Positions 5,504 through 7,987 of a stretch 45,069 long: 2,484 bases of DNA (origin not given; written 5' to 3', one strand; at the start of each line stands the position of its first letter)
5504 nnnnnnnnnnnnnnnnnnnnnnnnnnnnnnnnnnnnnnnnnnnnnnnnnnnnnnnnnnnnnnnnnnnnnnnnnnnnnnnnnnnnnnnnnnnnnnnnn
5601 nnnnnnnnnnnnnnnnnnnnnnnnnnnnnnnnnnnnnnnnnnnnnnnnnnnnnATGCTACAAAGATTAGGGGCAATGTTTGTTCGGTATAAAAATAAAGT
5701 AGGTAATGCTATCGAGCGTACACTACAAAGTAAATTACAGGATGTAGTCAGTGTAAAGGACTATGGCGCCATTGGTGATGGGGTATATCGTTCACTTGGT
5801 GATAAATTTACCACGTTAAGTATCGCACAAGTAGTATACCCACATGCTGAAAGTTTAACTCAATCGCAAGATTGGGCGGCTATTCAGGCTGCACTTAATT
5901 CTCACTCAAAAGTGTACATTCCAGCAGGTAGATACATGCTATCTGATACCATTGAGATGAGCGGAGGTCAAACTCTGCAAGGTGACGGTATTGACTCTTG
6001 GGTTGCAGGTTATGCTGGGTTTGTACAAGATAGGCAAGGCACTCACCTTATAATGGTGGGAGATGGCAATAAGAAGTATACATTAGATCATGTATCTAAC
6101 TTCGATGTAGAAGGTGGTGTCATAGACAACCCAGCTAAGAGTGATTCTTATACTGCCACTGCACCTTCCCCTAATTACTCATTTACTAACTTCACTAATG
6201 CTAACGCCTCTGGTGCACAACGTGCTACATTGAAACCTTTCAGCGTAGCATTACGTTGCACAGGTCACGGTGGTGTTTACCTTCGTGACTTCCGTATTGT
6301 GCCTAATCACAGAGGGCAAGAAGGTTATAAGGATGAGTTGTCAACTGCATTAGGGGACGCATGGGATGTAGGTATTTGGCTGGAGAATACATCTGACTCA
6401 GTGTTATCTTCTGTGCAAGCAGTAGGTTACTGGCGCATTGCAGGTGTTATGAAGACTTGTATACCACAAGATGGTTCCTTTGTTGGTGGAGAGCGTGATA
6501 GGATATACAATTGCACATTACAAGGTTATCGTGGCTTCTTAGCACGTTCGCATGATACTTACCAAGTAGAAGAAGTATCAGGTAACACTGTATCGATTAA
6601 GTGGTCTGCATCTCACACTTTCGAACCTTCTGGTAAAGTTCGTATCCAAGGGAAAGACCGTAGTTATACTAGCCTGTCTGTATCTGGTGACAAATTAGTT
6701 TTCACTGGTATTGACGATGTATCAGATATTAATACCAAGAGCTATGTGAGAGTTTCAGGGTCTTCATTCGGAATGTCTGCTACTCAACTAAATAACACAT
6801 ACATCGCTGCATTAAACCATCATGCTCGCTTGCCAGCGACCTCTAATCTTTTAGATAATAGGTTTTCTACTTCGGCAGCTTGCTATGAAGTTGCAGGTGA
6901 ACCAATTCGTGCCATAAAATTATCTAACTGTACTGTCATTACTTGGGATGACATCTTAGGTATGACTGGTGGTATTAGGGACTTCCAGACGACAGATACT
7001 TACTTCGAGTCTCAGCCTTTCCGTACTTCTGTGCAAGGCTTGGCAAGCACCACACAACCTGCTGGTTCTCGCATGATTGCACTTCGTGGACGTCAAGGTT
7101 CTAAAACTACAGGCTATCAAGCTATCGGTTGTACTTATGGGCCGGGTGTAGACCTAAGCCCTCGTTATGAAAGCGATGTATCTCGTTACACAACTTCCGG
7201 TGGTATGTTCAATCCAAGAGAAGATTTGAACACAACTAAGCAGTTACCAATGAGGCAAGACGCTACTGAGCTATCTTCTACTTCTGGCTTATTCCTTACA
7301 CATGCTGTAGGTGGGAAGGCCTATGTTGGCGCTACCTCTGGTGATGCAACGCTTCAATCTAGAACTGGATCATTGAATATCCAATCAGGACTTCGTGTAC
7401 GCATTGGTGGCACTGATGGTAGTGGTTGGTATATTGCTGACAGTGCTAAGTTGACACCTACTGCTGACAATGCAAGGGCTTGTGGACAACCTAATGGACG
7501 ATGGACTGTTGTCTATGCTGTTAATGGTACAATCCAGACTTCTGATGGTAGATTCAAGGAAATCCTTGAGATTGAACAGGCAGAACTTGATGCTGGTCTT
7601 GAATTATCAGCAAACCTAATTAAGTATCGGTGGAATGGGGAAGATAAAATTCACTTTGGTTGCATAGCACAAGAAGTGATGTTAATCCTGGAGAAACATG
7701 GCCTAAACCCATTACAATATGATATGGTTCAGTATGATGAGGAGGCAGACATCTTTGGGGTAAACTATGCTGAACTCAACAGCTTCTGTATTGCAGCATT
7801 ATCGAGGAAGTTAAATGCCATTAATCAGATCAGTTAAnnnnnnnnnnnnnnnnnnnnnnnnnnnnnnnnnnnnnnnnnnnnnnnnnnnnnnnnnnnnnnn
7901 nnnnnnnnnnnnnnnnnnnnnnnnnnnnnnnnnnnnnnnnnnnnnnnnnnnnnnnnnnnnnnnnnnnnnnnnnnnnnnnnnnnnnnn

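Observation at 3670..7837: Two tandem tailspikes, both with C-terminal self-cleaving chaperone domains, separated by a terminator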

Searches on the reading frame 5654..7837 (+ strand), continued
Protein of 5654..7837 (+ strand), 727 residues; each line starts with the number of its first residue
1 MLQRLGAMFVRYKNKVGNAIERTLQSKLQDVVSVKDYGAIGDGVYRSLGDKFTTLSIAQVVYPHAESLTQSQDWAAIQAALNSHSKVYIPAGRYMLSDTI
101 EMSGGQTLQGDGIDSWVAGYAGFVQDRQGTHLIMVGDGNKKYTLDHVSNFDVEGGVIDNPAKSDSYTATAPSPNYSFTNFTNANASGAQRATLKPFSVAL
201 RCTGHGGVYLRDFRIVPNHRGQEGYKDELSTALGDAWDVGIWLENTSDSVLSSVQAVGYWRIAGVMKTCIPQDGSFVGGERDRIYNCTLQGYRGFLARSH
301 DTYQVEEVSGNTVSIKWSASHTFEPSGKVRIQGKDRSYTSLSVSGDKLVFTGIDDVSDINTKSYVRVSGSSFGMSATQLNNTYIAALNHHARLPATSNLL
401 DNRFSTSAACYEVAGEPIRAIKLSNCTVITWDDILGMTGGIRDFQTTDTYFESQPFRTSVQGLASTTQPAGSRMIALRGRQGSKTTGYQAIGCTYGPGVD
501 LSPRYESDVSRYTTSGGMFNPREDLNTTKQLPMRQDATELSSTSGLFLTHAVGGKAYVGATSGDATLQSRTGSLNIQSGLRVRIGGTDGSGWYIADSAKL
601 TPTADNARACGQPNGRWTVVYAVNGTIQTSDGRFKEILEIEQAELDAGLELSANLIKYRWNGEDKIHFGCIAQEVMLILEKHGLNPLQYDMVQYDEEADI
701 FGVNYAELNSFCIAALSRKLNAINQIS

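Call 57: search_solved_structures(query=A4, max_evalue=0.1, show_alignments=2)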
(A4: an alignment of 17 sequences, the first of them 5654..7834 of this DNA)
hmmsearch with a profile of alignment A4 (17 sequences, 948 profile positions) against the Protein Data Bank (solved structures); distinct sequences matched with E-value up to 0.1: 18.
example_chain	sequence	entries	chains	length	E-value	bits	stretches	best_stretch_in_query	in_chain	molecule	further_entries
7y5s_A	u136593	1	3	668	2e-45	158.6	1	784-946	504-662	phage tail fiber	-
9vvr_A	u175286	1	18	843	3.2e-34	121.5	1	754-947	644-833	Tail spike protein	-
4uw8_A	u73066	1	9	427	1.2e-31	113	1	787-946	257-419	L-SHAPED TAIL FIBER PROTEIN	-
3gw6_A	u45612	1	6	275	1.2e-28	103.1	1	788-946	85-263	Endo-N-acetylneuraminidase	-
3gud_A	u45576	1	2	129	1.3e-28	103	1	825-947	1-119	Neck appendage protein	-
4ru5_A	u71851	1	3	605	6.3e-26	94.1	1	208-282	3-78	tailspike gp27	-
6eu4_A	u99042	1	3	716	1.4e-23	86.3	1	795-944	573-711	Tail spike protein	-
4ru4_A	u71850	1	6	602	9.4e-23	83.5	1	219-300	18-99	tail spike protein gp49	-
28lx_A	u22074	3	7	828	4.2e-18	68.2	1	1-231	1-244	Dpo31, tailspike protein | Dpo31-deltaD1, viral depolymerase depleted of domain 1 | Tail fibers Dpo36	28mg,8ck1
7sg7_A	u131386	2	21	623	1.6e-08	36.5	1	108-229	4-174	Gene 14 protein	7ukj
4urr_A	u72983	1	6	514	1.2e-05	26.9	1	185-229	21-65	BIFUNCTIONAL TAIL PROTEIN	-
2vbe_A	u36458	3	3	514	1.2e-05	26.9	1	185-229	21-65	TAILSPIKE-PROTEIN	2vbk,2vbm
1v0e_A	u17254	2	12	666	0.029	15.7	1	788-823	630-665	ENDO-ALPHA-SIALIDASE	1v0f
3gvj_A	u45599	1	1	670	0.029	15.7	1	788-823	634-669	Endo-N-acetylneuraminidase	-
3gvk_A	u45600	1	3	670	0.029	15.7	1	788-823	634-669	Endo-N-acetylneuraminidase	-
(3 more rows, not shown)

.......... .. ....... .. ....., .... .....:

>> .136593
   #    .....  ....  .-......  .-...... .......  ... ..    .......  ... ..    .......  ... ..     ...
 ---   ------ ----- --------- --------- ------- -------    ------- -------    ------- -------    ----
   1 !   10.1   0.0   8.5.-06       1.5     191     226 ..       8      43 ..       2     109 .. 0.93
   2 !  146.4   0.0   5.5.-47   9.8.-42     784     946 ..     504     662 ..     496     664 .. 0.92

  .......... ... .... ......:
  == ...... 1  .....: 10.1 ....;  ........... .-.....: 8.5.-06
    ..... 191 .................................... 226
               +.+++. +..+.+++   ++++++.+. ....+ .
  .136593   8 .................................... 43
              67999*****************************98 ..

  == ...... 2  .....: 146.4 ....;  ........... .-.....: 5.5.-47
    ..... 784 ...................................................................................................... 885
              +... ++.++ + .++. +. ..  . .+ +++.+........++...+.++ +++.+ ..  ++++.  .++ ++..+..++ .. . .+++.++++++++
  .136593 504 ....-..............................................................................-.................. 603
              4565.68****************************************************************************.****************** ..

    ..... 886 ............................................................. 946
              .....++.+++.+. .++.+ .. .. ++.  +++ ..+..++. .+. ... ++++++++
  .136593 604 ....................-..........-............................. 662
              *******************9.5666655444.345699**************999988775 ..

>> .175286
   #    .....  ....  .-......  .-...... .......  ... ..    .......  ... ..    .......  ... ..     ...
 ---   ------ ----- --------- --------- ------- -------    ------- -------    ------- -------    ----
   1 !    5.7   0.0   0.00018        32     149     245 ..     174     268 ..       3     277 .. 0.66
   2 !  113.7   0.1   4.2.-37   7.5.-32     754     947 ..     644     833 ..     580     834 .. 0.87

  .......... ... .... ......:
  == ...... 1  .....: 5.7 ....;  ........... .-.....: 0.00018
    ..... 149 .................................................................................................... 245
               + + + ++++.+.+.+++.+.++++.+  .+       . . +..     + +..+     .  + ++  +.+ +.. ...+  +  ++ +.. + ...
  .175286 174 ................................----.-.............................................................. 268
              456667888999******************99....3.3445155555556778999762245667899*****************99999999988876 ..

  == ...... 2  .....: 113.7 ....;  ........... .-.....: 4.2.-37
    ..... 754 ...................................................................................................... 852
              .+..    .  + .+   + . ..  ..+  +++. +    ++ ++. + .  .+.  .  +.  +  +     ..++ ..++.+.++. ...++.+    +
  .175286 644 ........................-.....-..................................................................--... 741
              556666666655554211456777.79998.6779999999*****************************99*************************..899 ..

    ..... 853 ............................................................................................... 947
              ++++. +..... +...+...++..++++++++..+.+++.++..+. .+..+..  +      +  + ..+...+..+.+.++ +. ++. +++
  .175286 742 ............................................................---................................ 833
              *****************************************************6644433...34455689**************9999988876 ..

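Call 94: search_protein_families(library=pfam, proteins=[L003:3001-5049:+], max_evalue=0.01)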
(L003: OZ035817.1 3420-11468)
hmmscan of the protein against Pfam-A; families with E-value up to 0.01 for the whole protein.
L003:3001-5049:+ (683 aa): 2 families
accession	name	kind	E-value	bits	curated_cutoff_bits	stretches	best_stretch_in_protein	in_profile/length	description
PF12708.12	Pect-lyase_RHGA_epim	-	1.6e-14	54.7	27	1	32-222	2-185/213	Rhamnogalacturonase A/epimerase, pectate lyase-like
PF13884.11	Peptidase_S74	-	5.6e-06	27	22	1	586-639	1-57/58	Chaperone of endosialidase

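Call 97: search_protein_families(library=ncbifam, proteins=[window:5654-7837:+], max_evalue=0.01)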
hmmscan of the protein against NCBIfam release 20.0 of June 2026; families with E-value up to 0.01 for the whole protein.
window:5654-7837:+ (727 aa): 0 families

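Call 98: predict_structure(alignment_id=A9)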
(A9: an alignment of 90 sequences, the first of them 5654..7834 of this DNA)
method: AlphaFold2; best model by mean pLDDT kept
length: 727 residues; sequences in the alignment: 90
mean_pLDDT: 88.3   pTM: 0.79
mean pLDDT of the five models: 88.3, 87.7, 87.2, 86.5, 85.8
residues with pLDDT >= 90: 519; 70-90: 92; 50-70: 95; < 50: 21
segments of 3 or more residues with pLDDT < 50: 1-5, 568-571
pLDDT, mean of each block of 10 residues (from residue 1): 55 85 87 97 98 98 98 98 97 98 97 96 96 98 96 94 95 97 98 98 92 98 96 98 97 98 97 86 98 98 95 97 96 95 98 96 92 94 98 97 97 96 98 96 97 95 75 90 81 96 90 89 90 56 56 55 50 47 59 61 69 65 55 78 95 90 85 95 94 88 91 92 77
secondary structure, 60 per line:
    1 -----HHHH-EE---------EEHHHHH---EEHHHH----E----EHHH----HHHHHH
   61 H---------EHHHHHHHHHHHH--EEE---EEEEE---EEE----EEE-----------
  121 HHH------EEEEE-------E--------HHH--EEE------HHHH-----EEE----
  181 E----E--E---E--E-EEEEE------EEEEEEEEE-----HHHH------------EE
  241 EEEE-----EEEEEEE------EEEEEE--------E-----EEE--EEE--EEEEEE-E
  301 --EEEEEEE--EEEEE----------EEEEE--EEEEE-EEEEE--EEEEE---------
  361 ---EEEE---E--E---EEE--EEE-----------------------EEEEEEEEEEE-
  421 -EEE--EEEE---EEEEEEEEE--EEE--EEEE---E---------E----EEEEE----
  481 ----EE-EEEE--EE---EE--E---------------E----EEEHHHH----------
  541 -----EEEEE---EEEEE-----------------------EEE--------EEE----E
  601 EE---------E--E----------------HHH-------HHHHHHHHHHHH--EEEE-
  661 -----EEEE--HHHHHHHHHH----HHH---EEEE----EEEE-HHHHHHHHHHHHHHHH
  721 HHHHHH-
elements in order (helices of 4 or more, strands of 3 or more residues): H6-9 H24-28 H34-37 H55-61 H72-83 E86-88 E92-96 E100-102 E107-109 E130-134 E156-158 H165-168 E174-176 E198-202 E209-217 H223-226 E239-244 E250-256 E263-268 E283-285 E288-290 E293-298 E303-309 E312-316 E327-331 E334-338 E340-344 E347-351 E364-367 E378-380 E383-385 E409-419 E422-424 E427-430 E434-442 E445-447 E450-453 E472-476 E488-491 E524-526 H527-530 E546-550 E554-558 E582-584 E593-595 E600-602 H642-653 E656-659 E666-669 H672-681 E692-695 E700-703 H705-726

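Call 100: fold_search(model_id=the predicted structure, library=pdb)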
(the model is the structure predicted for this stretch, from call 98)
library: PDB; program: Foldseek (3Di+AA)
matches with E <= 10: 861; with E <= 0.001: 69
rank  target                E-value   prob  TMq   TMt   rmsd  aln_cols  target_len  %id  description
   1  4ru4_B                1.6e-10  1.00  0.24  0.28  14.3       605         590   13  Crystal structure of the tailspike protein gp49 from Pseudomonas phage LKA1 (released 2015-11-18)
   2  4ru4_A                1.8e-10  1.00  0.20  0.23  17.2       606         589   14  Crystal structure of the tailspike protein gp49 from Pseudomonas phage LKA1 (released 2015-11-18)
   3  4ru5_A                7.7e-09  1.00  0.17  0.19  18.7       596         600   15  Crystal Structure of the Pseudomonas phage phi297 tailspike gp61 (released 2015-11-18)
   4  4ru5_C                8.1e-09  1.00  0.20  0.23  17.7       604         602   14  Crystal Structure of the Pseudomonas phage phi297 tailspike gp61 (released 2015-11-18)
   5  9beu_B                7.5e-08  1.00  0.21  0.25  14.2       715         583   10  Structure of GH110B in complex with a lambda-carrageenan oligosaccharide (released 2025-08-27)
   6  9beu_A                1.2e-07  1.00  0.22  0.25  14.2       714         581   10  Structure of GH110B in complex with a lambda-carrageenan oligosaccharide (released 2025-08-27)
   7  8yk2_B                1.3e-07  1.00  0.20  0.22  19.9       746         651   10  Blood group B alpha-1,3-galactosidase AgaBb from Bifidobacterium bifidum, construct T7-tag_24-700 (released 2024-07-10)
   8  7jwf_B                1.8e-07  1.00  0.22  0.27  13.9       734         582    8  Crystal structure of PdGH110B D344N in complex with alpha-(1,3)-galactobiose (released 2020-11-04)
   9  5w6f_A                1.9e-07  1.00  0.19  0.22  13.6       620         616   10  Crystal structure of Bacteriophage CBA120 tailspike protein 3 (TSP3, orf212) (released 2018-10-24)
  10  8yk3_A                2.6e-07  1.00  0.20  0.23  15.1       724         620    9  Blood group B alpha-1,3-galactosidase AgaBb from Bifidobacterium bifidum, construct T7-tag_24-673 (released 2024-07-10)
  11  7jw4_A                3.6e-07  1.00  0.23  0.27  13.6       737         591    8  Crystal structure of PdGH110B in complex with D-galactose (released 2020-11-04)
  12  6nw9_C                3.6e-07  1.00  0.19  0.22  14.1       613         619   11  CRYSTAL STRUCTURE OF A TAILSPIKE PROTEIN 3 (TSP3, ORF212) FROM ESCHERICHIA COLI O157:H7 BACTERIOPHAGE CBA120 (released 2019-06-05)
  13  6nw9_B                6.0e-07  1.00  0.20  0.23  13.3       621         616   10  CRYSTAL STRUCTURE OF A TAILSPIKE PROTEIN 3 (TSP3, ORF212) FROM ESCHERICHIA COLI O157:H7 BACTERIOPHAGE CBA120 (released 2019-06-05)
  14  7jwf_A                7.7e-07  1.00  0.22  0.26  13.9       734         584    9  Crystal structure of PdGH110B D344N in complex with alpha-(1,3)-galactobiose (released 2020-11-04)
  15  9bev_A                9.3e-07  1.00  0.19  0.22  15.9       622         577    8  Structure of GH110A in complex with a lambda-carrageenan oligosaccharide (released 2025-08-27)
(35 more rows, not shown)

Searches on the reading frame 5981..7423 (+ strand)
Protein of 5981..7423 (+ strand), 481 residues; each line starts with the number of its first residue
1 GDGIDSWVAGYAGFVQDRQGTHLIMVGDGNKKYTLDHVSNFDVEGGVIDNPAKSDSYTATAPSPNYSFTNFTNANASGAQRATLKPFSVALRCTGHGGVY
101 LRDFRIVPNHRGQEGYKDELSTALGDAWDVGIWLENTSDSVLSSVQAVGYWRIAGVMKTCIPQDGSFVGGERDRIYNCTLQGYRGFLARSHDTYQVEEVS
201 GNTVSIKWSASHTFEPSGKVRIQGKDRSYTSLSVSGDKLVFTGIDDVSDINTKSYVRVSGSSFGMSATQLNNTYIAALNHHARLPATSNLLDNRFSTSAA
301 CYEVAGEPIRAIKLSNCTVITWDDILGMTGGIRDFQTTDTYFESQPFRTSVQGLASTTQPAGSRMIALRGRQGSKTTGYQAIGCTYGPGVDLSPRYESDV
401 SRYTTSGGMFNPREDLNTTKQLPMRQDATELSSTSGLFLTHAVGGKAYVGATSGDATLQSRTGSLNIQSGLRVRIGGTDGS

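Call 83: search_protein_representatives(protein=window:5981-7423:+)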
Query: 481 residues. Proteins with E-value up to 0.001 (for the whole library): 321; up to 1e-10: 278; up to 1e-30: 64. The best 150 are listed.
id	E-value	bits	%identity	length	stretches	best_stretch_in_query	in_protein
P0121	1.1e-116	407.0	47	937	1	1-477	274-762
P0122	5.4e-106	371.8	43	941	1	1-480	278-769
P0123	2.2e-94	333.5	41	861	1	1-478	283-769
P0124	1.1e-93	331.3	41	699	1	1-480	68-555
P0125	2.0e-93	330.4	44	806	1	1-436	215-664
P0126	7.4e-85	302.1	40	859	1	1-477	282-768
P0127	1.4e-84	301.3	41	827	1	1-425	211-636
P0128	3.2e-80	286.8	38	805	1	1-477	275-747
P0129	3.7e-75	270.1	37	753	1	1-477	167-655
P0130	1.8e-74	267.9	39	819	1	1-478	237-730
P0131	3.1e-72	260.5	38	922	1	1-476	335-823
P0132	1.0e-70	255.5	36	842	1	1-475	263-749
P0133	4.8e-68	246.7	36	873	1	16-478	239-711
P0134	2.0e-67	244.6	36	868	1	1-478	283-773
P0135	2.6e-67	244.3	38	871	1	16-478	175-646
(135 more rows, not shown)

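Call 85: search_solved_structures(query=A8, max_evalue=1, show_alignments=0)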
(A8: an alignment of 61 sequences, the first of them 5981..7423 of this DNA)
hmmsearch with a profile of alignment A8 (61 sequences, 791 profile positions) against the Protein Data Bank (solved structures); distinct sequences matched with E-value up to 1: 36.
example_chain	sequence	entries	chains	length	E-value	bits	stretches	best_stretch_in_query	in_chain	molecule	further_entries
7y5s_A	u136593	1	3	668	1.9e-29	106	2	653-776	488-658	phage tail fiber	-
9vvr_A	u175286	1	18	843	9e-23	83.9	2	634-785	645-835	Tail spike protein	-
6eu4_A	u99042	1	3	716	6.3e-20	74.5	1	556-774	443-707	Tail spike protein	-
5m5z_A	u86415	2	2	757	1.2e-19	73.6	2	68-195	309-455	Beta-1,3-glucanase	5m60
3gw6_A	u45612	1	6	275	1.2e-16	63.7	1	649-786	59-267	Endo-N-acetylneuraminidase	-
4uw8_A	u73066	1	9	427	6.3e-16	61.3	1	623-775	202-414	L-SHAPED TAIL FIBER PROTEIN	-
3gud_A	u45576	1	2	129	3.1e-14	55.6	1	707-776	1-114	Neck appendage protein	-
4ru5_A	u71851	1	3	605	2.7e-13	52.6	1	112-183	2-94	tailspike gp27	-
2pyg_A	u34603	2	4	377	5.1e-11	45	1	121-207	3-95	Poly(beta-D-mannuronate) C5 epimerase 4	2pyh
4mr0_A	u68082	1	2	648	2.1e-10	43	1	47-177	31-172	Plasmin and fibronectin-binding protein A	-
5lw3_A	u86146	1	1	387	2.7e-10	42.7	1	121-187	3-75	Poly(beta-D-mannuronate) C5 epimerase 6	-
7sg7_A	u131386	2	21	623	1e-09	40.7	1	93-184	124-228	Gene 14 protein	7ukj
2vbe_A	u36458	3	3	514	1.1e-09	40.7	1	95-184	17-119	TAILSPIKE-PROTEIN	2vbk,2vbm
4urr_A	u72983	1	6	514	1.2e-09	40.5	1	95-184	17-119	BIFUNCTIONAL TAIL PROTEIN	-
3zpp_A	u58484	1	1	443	5.7e-09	38.3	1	119-177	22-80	CELL WALL SURFACE ANCHOR FAMILY PROTEIN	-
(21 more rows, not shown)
